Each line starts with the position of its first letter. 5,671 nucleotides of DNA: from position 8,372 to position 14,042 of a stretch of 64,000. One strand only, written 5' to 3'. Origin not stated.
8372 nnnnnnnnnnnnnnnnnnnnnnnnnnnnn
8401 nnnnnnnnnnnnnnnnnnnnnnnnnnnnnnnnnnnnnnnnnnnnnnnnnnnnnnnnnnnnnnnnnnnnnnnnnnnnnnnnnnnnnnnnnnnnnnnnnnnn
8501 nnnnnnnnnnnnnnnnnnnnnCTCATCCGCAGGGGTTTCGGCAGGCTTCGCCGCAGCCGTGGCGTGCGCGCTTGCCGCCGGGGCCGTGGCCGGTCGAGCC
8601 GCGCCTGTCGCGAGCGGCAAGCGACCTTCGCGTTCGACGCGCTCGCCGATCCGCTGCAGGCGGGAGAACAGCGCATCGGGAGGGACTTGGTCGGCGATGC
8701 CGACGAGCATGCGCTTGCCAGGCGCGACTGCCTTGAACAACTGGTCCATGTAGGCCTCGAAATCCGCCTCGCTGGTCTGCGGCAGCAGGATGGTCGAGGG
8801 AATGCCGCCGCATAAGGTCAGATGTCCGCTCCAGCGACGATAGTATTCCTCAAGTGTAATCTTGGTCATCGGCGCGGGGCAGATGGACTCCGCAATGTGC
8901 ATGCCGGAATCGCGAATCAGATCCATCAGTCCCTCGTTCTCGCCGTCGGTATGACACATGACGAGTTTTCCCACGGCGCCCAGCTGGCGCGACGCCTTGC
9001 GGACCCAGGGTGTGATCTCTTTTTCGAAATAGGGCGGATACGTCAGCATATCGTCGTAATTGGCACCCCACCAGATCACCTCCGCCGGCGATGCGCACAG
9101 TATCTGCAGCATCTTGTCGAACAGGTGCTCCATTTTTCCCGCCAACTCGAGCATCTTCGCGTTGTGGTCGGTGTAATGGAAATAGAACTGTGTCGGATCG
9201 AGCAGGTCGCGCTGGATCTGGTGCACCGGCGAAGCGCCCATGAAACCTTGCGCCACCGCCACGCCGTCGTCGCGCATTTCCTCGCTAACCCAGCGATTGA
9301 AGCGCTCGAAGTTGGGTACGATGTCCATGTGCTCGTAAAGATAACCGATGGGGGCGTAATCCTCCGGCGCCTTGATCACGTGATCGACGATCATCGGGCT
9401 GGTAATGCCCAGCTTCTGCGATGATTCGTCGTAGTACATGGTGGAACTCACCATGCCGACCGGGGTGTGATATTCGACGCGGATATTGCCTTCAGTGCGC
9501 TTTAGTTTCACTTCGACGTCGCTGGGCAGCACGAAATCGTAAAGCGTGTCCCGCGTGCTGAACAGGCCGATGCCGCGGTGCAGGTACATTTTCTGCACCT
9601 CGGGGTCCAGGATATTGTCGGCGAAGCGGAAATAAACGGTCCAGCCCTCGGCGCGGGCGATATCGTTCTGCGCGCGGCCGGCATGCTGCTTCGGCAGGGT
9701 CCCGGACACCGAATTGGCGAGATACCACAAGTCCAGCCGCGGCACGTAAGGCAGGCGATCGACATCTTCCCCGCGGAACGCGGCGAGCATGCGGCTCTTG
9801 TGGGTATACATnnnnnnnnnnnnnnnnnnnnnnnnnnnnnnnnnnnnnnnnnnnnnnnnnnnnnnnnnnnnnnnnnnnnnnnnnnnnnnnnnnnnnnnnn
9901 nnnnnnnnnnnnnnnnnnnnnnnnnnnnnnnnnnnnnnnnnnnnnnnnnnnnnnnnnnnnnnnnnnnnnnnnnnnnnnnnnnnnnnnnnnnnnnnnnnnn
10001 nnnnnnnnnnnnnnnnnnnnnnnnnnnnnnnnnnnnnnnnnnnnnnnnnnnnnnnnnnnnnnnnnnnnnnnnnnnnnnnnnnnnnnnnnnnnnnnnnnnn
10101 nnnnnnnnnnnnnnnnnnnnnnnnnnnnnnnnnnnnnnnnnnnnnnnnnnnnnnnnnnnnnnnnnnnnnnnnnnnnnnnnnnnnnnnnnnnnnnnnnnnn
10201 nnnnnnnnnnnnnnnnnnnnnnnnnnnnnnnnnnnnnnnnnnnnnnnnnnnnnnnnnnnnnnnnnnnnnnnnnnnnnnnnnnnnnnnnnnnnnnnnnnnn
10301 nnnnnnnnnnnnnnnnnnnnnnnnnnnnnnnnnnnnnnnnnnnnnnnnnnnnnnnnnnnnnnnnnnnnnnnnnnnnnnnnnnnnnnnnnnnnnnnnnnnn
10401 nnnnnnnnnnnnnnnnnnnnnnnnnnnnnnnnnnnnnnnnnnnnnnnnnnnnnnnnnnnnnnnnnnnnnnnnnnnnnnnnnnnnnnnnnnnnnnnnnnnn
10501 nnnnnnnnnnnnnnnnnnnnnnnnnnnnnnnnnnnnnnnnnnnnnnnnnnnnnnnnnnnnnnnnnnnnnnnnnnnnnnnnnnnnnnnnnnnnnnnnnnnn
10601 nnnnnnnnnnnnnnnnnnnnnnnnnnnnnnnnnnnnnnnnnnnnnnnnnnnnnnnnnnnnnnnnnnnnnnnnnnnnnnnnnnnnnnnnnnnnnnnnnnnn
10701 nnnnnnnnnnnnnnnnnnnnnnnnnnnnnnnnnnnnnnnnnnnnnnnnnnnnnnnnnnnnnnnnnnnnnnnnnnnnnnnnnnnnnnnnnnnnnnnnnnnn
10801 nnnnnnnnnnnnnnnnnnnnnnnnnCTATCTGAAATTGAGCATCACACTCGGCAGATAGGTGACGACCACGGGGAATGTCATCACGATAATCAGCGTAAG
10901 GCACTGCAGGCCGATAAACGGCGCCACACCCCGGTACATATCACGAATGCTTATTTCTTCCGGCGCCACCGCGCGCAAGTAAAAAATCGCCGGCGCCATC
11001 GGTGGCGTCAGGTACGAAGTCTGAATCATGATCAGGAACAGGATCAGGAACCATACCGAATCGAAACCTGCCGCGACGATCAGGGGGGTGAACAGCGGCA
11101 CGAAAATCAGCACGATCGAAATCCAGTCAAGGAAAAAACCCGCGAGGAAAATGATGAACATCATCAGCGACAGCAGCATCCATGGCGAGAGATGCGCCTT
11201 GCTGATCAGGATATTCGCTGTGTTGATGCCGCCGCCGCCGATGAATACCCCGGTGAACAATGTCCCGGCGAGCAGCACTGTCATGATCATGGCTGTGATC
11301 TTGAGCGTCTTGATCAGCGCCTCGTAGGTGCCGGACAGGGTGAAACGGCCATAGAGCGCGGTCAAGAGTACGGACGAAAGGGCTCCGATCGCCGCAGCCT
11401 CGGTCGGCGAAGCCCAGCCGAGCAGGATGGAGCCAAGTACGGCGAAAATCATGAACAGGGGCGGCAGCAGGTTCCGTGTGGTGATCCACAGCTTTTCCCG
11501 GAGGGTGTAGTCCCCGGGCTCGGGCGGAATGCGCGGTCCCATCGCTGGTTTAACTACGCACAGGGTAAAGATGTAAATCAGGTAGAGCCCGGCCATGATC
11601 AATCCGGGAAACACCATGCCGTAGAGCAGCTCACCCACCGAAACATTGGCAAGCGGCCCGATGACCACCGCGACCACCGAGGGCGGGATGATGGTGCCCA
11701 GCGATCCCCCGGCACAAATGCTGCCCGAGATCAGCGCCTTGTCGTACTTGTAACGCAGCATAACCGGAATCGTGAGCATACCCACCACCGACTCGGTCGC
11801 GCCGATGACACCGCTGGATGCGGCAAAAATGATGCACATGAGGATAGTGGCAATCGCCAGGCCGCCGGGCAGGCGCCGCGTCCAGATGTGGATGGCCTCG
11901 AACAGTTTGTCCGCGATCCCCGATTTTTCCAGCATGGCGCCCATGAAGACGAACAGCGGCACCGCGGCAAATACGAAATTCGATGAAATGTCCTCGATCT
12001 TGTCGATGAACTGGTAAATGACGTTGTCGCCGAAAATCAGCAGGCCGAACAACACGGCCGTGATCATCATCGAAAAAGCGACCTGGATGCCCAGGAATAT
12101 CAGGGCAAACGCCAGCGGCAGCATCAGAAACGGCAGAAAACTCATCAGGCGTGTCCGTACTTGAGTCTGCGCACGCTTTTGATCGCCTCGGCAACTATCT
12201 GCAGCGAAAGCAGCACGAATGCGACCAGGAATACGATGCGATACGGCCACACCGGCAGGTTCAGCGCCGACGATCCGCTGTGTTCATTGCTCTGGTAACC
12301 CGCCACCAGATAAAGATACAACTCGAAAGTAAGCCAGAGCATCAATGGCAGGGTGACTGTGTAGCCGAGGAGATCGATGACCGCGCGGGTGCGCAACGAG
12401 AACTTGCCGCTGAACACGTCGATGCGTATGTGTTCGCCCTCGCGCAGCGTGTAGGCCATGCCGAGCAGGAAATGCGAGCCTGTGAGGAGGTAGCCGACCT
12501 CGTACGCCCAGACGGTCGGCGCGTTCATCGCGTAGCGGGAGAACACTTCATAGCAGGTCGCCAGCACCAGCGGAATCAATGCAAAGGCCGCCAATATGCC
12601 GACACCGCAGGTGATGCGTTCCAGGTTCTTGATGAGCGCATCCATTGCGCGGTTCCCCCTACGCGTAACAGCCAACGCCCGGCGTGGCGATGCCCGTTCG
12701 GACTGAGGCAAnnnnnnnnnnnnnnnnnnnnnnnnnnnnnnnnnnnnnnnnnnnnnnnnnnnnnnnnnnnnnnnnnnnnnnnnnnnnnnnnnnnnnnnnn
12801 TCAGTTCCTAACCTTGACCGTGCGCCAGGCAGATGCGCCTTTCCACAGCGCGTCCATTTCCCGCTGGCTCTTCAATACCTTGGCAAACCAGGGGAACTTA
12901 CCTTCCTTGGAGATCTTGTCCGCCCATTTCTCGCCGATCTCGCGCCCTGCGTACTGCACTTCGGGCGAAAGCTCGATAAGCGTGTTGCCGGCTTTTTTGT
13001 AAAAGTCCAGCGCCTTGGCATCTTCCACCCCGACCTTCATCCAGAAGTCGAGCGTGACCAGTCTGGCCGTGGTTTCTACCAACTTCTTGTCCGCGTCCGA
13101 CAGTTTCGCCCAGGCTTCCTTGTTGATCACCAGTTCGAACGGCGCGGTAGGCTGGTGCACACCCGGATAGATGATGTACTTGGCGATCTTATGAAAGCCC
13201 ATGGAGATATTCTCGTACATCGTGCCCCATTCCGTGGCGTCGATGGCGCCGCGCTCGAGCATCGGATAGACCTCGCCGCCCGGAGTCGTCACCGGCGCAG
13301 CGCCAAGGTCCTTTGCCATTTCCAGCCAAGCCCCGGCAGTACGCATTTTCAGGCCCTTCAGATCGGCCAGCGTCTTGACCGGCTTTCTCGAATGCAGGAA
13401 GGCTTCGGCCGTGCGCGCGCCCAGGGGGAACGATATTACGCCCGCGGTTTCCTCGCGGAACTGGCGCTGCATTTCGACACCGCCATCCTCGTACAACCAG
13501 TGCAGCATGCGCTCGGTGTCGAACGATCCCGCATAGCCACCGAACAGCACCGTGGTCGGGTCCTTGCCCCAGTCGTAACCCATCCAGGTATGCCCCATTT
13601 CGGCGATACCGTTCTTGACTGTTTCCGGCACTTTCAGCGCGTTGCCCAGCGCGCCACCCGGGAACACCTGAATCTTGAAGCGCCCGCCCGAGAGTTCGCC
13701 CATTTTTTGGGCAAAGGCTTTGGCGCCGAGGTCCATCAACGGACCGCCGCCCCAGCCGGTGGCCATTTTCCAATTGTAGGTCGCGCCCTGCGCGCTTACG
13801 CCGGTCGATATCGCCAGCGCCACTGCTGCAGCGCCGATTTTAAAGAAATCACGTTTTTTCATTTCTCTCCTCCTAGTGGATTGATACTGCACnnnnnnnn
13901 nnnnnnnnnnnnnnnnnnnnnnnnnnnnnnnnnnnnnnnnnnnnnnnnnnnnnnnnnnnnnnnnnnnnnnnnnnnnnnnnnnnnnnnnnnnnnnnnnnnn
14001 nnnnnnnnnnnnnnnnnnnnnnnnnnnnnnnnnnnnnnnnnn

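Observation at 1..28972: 29-kb supercluster: three corrinoid-dependent methyltransferase modules feeding tetrahydrofolate, set among O2-dependent oxygenases and three uptake systems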

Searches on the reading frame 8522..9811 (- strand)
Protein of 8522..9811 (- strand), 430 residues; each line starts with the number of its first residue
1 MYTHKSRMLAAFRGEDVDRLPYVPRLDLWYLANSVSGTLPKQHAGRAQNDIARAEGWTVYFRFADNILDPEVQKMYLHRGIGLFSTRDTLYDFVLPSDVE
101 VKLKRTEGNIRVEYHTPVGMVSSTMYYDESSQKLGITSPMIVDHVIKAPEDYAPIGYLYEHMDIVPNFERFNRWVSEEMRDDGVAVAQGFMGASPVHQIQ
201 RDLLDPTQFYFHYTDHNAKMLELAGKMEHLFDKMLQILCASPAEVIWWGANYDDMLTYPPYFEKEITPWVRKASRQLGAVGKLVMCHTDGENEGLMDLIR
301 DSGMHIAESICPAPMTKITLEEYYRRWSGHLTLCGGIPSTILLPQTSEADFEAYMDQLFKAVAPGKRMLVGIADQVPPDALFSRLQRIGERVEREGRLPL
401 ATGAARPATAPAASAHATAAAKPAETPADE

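Call 22: search_solved_structures(query=window:8522-9811:-, max_evalue=1, show_alignments=2)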
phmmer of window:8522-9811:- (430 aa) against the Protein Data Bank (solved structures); distinct sequences matched with E-value up to 1: 1.
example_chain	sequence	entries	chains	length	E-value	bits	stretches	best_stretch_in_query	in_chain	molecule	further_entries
4pzj_A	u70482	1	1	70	0.96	11.4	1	121-160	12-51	Transcriptional regulator, LysR family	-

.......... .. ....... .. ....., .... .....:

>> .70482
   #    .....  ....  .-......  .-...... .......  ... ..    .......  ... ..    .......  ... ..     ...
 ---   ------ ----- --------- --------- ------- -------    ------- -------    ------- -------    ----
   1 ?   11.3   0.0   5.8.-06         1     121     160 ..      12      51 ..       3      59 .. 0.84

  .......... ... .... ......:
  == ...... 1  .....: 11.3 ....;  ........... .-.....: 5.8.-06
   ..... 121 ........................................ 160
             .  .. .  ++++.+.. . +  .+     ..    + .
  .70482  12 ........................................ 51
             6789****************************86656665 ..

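Call 27: search_solved_structures(query=A1, max_evalue=10, show_alignments=3)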
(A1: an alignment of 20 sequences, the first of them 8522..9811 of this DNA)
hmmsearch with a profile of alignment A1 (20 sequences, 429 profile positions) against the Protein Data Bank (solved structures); distinct sequences matched with E-value up to 10: 2.
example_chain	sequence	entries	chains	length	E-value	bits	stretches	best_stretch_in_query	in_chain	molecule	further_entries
6sga_F2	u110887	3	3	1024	0.23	13.3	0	106-168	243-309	mt-SAF2 (KRIPP2) | PPR_long domain-containing protein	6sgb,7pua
9hny_F2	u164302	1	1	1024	0.25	13.2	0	106-168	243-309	Pentacotripeptide-repeat region of PRORP domain-containing protein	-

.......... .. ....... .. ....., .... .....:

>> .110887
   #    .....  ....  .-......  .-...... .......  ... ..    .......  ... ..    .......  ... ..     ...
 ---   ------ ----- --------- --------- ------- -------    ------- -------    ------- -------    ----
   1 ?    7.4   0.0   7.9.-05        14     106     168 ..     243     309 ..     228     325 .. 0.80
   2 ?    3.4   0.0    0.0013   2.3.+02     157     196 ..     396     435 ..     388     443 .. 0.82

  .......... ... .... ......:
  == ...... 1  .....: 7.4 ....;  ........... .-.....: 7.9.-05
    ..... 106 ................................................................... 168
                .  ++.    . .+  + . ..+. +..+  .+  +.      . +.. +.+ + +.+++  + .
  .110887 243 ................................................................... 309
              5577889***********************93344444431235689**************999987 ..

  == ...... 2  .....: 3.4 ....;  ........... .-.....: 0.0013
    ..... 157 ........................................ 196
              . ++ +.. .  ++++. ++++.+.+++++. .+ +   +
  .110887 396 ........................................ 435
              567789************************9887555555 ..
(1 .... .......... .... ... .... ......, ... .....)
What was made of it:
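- On Anaerobic O-demethylase-type four-component system: The fusions have no PDB sequence match (calls 22, 27).
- Checked: It has no PDB sequence match even when searched with a profile (calls 22, 27).
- Tried and rejected: PDB sequence searches with the fusion N-terminal domain, alone and as a 20-sequence profile, found nothing (calls 22, 27).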

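Call 87: search_protein_representatives(alignment_id=A4)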
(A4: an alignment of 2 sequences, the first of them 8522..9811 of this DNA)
Query: 2 sequences, 433 profile positions. Proteins with E-value up to 0.001 (for the whole library): 1706; up to 1e-10: 865; up to 1e-30: 202. The best 150 are listed.
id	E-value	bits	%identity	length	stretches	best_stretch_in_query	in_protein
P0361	3.4e-165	566.3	-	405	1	4-405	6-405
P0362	2.1e-157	540.7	-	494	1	75-432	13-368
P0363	4.3e-144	496.8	-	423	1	5-341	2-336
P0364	2.2e-143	494.5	-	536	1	3-425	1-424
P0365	1.2e-139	482.2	-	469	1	84-379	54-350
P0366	1.0e-129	449.5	-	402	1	5-404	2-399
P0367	5.2e-120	417.5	-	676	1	25-415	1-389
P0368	2.3e-116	405.4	-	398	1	6-403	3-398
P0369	9.0e-116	403.5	-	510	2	277-432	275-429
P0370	1.6e-115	402.7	-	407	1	3-321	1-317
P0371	5.2e-111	387.8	-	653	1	8-413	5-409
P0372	6.4e-111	387.5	-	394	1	10-404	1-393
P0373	7.5e-111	387.3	-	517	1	120-407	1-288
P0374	5.6e-109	381.1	-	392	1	5-396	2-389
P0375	2.9e-108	378.8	-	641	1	5-410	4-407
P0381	1.6e-100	353.2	-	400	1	5-394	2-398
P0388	2.0e-94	333.2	-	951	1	4-395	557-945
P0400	5.0e-81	289.0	-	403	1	6-397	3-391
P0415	5.2e-67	242.8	-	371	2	103-402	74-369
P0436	2.4e-59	217.6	-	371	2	100-403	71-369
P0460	1.5e-49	185.3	-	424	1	5-395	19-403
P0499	2.8e-41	158.1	-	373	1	7-403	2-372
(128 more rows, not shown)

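Call 88: search_protein_families(library=pfam, proteins=[P0361, P0366, P0368, P0381, P0388, P0400, P0415, P0436, P0460, P0499], max_evalue=0.01)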
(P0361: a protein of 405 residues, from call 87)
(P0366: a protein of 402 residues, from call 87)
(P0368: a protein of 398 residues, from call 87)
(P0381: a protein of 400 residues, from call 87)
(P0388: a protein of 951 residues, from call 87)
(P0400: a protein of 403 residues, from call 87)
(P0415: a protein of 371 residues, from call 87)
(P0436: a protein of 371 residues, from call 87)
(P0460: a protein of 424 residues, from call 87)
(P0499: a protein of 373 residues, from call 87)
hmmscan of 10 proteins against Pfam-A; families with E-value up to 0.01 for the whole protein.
P0361 (405 aa): 1 family
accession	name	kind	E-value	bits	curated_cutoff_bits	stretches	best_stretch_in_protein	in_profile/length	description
PF01208.23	URO-D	-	7.9e-06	25.5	23.9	1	220-389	174-337/346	Uroporphyrinogen decarboxylase (URO-D)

P0366 (402 aa): 1 family
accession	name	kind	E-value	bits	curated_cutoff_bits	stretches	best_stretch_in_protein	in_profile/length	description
PF01208.23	URO-D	-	6.3e-14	52.2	23.9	1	202-392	161-345/346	Uroporphyrinogen decarboxylase (URO-D)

P0368 (398 aa): 1 family
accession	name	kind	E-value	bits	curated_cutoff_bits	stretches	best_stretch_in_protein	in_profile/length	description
PF01208.23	URO-D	-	2.8e-07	30.3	23.9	1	255-391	213-344/346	Uroporphyrinogen decarboxylase (URO-D)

P0381 (400 aa): 1 family
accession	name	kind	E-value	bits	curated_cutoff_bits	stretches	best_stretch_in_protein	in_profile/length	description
PF01208.23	URO-D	-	6.9e-10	38.9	23.9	1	209-393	154-337/346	Uroporphyrinogen decarboxylase (URO-D)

P0388 (951 aa): 18 families
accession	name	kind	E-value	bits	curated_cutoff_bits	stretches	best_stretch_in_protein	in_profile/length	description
PF14691.11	Fer4_20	-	3.6e-22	78.7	25.8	1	100-178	30-111/113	Dihydroprymidine dehydrogenase domain II, 4Fe-4S cluster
PF13510.11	Fer2_4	-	2.2e-16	60.1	22.8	1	3-76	5-81/82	2Fe-2S iron-sulfur cluster binding domain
PF07992.20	Pyr_redox_2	-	6.6e-09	36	26.1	1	189-336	141-290/291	Pyridine nucleotide-disulphide oxidoreductase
PF13450.12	NAD_binding_8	-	3.2e-08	34.2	21.9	1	195-230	1-36/68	NAD(P)-binding Rossmann-like domain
PF01208.23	URO-D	-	2.6e-07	30.4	23.9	1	757-944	161-342/346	Uroporphyrinogen decarboxylase (URO-D)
PF01266.30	DAO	-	1.2e-06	28.7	27.9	1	192-226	1-35/353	FAD dependent oxidoreductase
PF01494.25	FAD_binding_3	-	8.8e-06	25.6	22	1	192-224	3-35/349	FAD binding domain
PF00111.32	Fer2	-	6e-05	23.3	21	1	6-53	3-48/77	2Fe-2S iron-sulfur cluster binding domain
PF12831.13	FAD_oxidored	-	7.7e-05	22.6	27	1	193-237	2-46/416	FAD dependent oxidoreductase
PF00890.30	FAD_binding_2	-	9.1e-05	22.2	20.4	1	193-232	2-41/414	FAD binding domain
PF01946.23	Thi4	-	0.00012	21.8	26.2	1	191-232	18-60/235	Thi4 family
PF01134.28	GIDA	-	0.00012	21.7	22.1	1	192-256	1-65/391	Glucose inhibited division protein A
PF10588.14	NADH-G_4Fe-4S_3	-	0.0006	19.7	27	0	83-98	1-16/40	NADH-ubiquinone oxidoreductase-G iron-sulfur binding region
PF03486.20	HI0933_like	-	0.0017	18.3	50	1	192-227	2-37/244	HI0933-like protein Rossmann domain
PF13459.11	Fer4_15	-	0.0021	19.2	22.4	1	450-516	1-65/66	4Fe-4S single cluster domain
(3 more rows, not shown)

P0400 (403 aa): 1 family
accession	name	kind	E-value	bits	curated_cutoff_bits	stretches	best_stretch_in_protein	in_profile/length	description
PF01208.23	URO-D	-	1e-07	31.7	23.9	1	135-390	92-344/346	Uroporphyrinogen decarboxylase (URO-D)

P0415 (371 aa): 1 family
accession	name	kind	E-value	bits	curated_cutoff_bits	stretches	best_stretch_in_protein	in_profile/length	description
PF01208.23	URO-D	-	3.5e-14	53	23.9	1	141-364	123-345/346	Uroporphyrinogen decarboxylase (URO-D)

P0436 (371 aa): 1 family
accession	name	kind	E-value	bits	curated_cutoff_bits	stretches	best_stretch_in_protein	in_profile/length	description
PF01208.23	URO-D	-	6.6e-21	75.1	23.9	1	146-363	129-345/346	Uroporphyrinogen decarboxylase (URO-D)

P0460 (424 aa): 1 family
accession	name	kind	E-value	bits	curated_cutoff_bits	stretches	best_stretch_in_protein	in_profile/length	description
PF01208.23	URO-D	-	7.9e-07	28.8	23.9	1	222-384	167-324/346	Uroporphyrinogen decarboxylase (URO-D)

P0499 (373 aa): 1 family
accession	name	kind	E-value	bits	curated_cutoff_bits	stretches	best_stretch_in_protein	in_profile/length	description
PF01208.23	URO-D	-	5.9e-12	45.7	23.9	1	140-366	117-345/346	Uroporphyrinogen decarboxylase (URO-D)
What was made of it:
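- Checked: All 10 sampled relatives pass the Pfam URO-D cutoff (calls 87, 88).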

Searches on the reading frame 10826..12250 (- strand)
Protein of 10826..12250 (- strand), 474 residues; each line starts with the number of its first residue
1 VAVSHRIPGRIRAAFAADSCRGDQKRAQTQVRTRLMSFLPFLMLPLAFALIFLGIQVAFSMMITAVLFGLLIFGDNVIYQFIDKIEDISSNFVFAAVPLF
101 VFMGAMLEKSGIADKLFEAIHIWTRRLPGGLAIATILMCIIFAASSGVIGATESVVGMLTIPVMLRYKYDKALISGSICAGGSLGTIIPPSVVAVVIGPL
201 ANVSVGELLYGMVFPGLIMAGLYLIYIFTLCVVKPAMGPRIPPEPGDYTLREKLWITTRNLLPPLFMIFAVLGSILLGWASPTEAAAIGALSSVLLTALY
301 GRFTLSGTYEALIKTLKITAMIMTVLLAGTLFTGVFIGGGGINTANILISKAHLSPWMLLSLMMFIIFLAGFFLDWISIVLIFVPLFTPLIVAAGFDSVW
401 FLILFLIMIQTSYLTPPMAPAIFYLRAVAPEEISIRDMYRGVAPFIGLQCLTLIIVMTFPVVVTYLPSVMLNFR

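Call 4: search_protein_families(library=pfam, proteins=[window:10826-12250:-])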
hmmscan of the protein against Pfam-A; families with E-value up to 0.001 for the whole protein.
window:10826-12250:- (474 aa): 1 family
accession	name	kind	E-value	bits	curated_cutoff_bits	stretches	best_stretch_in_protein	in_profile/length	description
PF06808.19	DctM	-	1.1e-69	235.7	23.8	1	47-460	4-411/413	Tripartite ATP-independent periplasmic transporter, DctM component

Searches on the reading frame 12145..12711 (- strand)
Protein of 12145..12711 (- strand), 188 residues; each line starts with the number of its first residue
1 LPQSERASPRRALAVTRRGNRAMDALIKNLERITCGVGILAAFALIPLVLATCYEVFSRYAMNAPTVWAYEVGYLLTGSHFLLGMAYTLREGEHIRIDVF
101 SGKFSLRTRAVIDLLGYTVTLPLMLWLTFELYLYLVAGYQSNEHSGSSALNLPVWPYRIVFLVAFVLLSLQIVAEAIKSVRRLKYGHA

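Call 5: search_protein_families(library=pfam, proteins=[window:12145-12711:-])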
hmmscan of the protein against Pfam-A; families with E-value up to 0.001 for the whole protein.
window:12145-12711:- (188 aa): 1 family
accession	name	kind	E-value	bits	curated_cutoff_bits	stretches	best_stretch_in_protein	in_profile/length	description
PF04290.18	DctQ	-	1.5e-28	99.7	28.3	1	48-181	1-131/132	Tripartite ATP-independent periplasmic transporters, DctQ component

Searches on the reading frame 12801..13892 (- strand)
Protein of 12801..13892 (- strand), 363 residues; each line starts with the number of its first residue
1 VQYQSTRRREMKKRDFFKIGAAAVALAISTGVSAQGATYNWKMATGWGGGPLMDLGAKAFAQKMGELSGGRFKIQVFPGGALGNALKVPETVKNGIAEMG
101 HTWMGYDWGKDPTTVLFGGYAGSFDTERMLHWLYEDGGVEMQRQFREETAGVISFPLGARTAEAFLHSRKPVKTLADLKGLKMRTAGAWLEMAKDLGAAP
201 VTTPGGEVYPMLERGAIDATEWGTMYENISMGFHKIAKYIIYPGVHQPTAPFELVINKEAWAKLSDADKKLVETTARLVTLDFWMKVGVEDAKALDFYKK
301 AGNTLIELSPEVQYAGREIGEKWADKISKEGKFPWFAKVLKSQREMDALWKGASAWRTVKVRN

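Call 5: search_protein_families(library=pfam, proteins=[window:12801-13892:-])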
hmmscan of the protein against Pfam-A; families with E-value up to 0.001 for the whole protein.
window:12801-13892:- (363 aa): 1 family
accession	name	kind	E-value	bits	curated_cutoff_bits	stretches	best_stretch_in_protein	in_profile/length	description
PF03480.18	DctP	-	8.4e-48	163.6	23.4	1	53-326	11-281/286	Bacterial extracellular solute-binding protein, family 7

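Call 8: search_protein_families(library=ncbifam, proteins=[window:12801-13892:-], max_evalue=0.01)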
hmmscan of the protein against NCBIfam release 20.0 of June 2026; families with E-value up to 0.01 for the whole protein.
window:12801-13892:- (363 aa): 2 families
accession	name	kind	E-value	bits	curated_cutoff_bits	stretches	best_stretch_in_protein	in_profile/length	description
NF037995.1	TRAP_S1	subfamily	5e-28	98.2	50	1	51-312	10-267/271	TRAP transporter substrate-binding protein DctP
TIGR00787.1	dctP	subfamily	2.5e-20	73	175.05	2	164-278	120-233/257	DctP family TRAP transporter solute-binding subunit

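Call 48: search_solved_structures(query=window:12801-13892:-, max_evalue=0.00001)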
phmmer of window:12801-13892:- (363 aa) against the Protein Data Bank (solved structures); distinct sequences matched with E-value up to 0.00001: 89 (the best 60 are shown).
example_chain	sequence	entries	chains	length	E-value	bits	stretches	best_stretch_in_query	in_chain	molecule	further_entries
2hzk_A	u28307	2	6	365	1.3e-41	146.3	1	20-339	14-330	TRAP-T family sorbitol/mannitol transporter, periplasmic binding protein, SmoM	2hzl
2zzv_A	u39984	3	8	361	2.1e-40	142.3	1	17-328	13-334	ABC transporter, solute-binding protein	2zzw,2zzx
5cm6_A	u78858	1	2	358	1.3e-38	136.4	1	34-345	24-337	TRAP dicarboxylate transporter-DctP subunit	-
4pet_A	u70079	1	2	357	2.1e-36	129.1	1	38-285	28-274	Extracellular solute-binding protein, family 7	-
7ug8_A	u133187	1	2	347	8.7e-35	123.8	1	39-306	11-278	Ketoacid-binding protein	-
4yzz_A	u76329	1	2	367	8.8e-34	120.5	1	19-274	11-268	TRAP TRANSPORTER SOLUTE BINDING PROTEIN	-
4yic_A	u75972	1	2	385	1e-33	120.3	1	19-274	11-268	TRAP TRANSPORTER SOLUTE BINDING PROTEIN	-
7e9y_A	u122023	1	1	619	2.9e-32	115.5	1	33-219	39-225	Lactate-binding periplasmic protein TTHA0766,Lactate-binding periplasmic protein TTHA0766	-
8zmz_A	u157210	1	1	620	3.2e-29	105.5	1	32-221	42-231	Lactate-binding periplasmic protein TTHA0766,Red fluorescent protein drFP583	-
4pe3_A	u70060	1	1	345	4.6e-25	91.8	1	46-302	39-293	TRAP dicarboxylate transporter-DctP subunit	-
4p47_A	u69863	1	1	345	9.4e-23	84.2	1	28-328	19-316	TRAP dicarboxylate transporter, DctP subunit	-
4n8y_A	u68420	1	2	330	4e-21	78.9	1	57-277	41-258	Putative TRAP-type C4-dicarboxylate transport system, binding periplasmic protein (DctP su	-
4x8r_A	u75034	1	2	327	1.2e-17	67.4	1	51-277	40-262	TRAP dicarboxylate transporter, DctP subunit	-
8t9t_A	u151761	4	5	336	9.3e-17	64.5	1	21-314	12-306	Isethionate-binding periplasmic protein DctP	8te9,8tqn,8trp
4mij_A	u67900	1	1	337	1.4e-16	64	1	21-310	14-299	TRAP dicarboxylate transporter, DctP subunit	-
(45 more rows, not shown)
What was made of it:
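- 10826..13892 (-): TRAP transporter: DctM 10826-12250, DctQ 12145-12711, DctP 12801-13892. The best PDB matches of DctP are TakP (2hzk/2hzl), the Thermus lactate-binding protein and a 'ketoacid-binding protein' (call 48).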
